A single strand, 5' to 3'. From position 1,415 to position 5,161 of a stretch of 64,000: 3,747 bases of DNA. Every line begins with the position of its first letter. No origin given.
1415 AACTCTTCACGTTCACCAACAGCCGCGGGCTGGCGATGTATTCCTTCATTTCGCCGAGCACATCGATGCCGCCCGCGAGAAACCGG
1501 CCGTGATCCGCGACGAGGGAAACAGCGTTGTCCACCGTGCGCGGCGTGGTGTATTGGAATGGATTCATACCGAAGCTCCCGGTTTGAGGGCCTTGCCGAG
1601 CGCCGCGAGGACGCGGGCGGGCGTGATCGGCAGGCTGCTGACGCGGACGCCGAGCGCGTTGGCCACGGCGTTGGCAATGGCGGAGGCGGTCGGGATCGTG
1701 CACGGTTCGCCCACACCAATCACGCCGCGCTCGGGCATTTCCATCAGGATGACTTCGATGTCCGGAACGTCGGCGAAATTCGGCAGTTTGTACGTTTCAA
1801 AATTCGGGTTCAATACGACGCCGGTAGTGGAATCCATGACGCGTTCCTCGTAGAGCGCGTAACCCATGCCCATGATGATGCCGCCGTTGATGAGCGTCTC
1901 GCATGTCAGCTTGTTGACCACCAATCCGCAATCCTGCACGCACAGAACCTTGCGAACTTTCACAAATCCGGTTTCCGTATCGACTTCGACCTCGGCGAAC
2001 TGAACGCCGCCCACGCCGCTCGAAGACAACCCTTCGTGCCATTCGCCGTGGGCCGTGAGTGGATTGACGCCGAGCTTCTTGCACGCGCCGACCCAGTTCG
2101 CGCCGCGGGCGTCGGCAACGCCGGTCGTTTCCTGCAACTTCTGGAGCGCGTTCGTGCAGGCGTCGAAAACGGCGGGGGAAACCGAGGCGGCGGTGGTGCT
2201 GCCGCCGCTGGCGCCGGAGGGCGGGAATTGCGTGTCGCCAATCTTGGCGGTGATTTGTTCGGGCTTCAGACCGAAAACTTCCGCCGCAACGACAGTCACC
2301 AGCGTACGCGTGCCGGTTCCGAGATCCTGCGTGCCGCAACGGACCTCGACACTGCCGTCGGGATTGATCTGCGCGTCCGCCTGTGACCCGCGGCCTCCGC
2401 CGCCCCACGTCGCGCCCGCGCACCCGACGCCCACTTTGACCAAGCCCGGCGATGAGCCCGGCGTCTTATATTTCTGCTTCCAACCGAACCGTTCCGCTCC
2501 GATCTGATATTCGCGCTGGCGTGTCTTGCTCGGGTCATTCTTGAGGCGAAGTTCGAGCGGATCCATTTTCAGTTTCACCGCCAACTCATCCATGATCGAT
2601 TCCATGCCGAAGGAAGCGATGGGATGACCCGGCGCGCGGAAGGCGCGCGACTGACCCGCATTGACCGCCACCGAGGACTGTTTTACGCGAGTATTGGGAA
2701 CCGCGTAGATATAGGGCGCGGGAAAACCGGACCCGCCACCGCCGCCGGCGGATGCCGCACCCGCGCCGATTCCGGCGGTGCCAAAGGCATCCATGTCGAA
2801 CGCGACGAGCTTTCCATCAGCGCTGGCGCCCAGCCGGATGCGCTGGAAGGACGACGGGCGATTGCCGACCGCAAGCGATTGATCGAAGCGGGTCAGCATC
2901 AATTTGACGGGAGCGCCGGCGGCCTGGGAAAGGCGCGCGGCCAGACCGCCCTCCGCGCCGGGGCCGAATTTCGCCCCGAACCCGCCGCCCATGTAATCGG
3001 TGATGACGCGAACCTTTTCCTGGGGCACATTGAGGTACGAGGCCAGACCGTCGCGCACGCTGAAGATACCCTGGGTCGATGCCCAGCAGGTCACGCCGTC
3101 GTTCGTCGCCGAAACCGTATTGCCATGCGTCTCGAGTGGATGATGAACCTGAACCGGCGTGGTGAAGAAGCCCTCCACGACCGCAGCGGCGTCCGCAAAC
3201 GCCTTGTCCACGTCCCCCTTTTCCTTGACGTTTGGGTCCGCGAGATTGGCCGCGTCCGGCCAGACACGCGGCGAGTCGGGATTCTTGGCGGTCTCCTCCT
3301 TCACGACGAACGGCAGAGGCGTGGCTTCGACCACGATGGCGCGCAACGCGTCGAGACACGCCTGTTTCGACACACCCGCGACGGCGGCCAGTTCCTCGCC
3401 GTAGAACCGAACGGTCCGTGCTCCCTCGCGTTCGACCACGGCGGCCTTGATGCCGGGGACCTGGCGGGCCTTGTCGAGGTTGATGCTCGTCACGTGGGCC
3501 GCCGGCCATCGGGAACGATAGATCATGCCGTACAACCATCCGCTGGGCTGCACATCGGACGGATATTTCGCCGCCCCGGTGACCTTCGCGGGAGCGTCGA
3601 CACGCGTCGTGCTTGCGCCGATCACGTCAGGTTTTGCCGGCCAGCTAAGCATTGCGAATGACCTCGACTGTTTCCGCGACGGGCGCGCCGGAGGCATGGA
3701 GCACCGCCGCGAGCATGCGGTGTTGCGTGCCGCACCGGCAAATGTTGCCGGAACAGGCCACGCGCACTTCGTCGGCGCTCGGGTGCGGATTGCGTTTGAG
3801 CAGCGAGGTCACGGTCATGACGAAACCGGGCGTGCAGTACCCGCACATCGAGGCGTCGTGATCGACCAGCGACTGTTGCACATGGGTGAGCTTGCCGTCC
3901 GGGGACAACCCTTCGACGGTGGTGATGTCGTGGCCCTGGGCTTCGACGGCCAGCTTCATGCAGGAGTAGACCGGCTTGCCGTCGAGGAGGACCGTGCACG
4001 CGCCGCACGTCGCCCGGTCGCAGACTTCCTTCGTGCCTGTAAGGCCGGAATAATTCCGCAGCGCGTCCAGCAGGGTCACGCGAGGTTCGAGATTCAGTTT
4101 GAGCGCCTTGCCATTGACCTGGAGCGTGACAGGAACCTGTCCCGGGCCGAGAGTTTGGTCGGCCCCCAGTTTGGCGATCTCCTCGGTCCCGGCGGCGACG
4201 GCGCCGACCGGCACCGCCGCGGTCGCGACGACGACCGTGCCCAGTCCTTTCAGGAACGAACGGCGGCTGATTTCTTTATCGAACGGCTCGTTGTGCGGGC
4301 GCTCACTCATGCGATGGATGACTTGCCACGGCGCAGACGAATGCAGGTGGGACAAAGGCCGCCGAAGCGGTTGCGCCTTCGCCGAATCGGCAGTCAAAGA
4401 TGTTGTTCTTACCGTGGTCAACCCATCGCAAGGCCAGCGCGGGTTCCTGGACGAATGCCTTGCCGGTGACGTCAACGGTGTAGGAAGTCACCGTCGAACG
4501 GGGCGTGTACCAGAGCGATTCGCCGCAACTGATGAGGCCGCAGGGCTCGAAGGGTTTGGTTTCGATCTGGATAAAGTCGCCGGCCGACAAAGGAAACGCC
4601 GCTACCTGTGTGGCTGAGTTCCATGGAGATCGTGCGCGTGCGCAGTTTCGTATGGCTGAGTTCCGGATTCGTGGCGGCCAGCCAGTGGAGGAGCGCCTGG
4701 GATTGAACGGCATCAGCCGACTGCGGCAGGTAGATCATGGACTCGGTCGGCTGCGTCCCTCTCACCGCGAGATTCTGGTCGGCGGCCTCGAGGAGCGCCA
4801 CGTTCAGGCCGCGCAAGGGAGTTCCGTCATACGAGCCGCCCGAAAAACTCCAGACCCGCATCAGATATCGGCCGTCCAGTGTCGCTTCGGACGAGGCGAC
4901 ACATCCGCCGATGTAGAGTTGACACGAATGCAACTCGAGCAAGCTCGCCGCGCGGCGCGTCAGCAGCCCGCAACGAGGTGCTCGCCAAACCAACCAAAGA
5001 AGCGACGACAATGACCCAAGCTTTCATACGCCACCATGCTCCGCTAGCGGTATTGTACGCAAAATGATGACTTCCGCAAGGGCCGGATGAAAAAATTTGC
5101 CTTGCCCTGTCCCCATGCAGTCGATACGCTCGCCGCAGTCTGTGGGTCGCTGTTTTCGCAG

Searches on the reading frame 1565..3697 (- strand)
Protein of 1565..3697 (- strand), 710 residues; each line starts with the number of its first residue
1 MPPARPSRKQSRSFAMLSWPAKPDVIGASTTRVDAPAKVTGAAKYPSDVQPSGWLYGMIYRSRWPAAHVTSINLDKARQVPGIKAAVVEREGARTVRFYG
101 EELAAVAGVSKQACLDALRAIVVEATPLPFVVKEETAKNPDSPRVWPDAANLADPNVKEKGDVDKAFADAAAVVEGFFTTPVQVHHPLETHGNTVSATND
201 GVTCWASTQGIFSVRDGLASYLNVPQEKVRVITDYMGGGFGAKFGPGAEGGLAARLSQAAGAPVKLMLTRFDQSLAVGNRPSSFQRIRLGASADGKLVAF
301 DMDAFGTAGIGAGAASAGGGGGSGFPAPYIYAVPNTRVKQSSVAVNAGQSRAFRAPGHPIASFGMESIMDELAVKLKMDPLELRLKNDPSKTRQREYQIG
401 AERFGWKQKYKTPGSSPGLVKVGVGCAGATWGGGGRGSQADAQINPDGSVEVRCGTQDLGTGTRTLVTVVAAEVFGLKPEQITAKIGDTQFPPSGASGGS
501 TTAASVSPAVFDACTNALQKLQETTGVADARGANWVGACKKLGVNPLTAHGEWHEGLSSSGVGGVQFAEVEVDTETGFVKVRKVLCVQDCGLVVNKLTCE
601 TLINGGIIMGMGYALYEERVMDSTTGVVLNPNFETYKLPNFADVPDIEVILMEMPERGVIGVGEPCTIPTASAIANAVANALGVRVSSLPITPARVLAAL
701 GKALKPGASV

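Call 62: search_protein_families(library=pfam, proteins=[window:1565-3697:-], max_evalue=0.001)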
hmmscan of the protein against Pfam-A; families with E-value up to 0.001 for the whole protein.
window:1565-3697:- (710 aa): 3 families
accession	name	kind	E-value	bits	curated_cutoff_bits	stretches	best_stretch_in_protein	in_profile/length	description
PF02738.23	MoCoBD_1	-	6.2e-61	206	27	1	157-387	9-243/244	Molybdopterin cofactor-binding domain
PF20256.3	MoCoBD_2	-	5.9e-54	183.9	27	1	401-645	3-283/283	Molybdopterin cofactor-binding domain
PF01315.27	Ald_Xan_dh_C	-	2.1e-08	34.9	31.3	1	40-87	1-48/110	Aldehyde oxidase and xanthine dehydrogenase, a/b hammerhead domain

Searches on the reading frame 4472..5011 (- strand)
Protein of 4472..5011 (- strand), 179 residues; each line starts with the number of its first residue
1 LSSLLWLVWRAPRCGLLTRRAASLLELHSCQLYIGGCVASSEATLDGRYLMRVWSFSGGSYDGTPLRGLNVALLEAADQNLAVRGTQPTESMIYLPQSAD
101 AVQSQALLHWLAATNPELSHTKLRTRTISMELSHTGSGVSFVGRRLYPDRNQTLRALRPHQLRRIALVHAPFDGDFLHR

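Call 62: search_protein_families(library=pfam, proteins=[window:4472-5011:-], max_evalue=0.001)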
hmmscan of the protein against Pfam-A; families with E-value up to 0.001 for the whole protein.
window:4472-5011:- (179 aa): 1 family
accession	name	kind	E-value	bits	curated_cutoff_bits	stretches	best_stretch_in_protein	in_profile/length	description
PF07040.16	DUF1326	-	8.8e-05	23.1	25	1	36-109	10-80/177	Protein of unknown function (DUF1326)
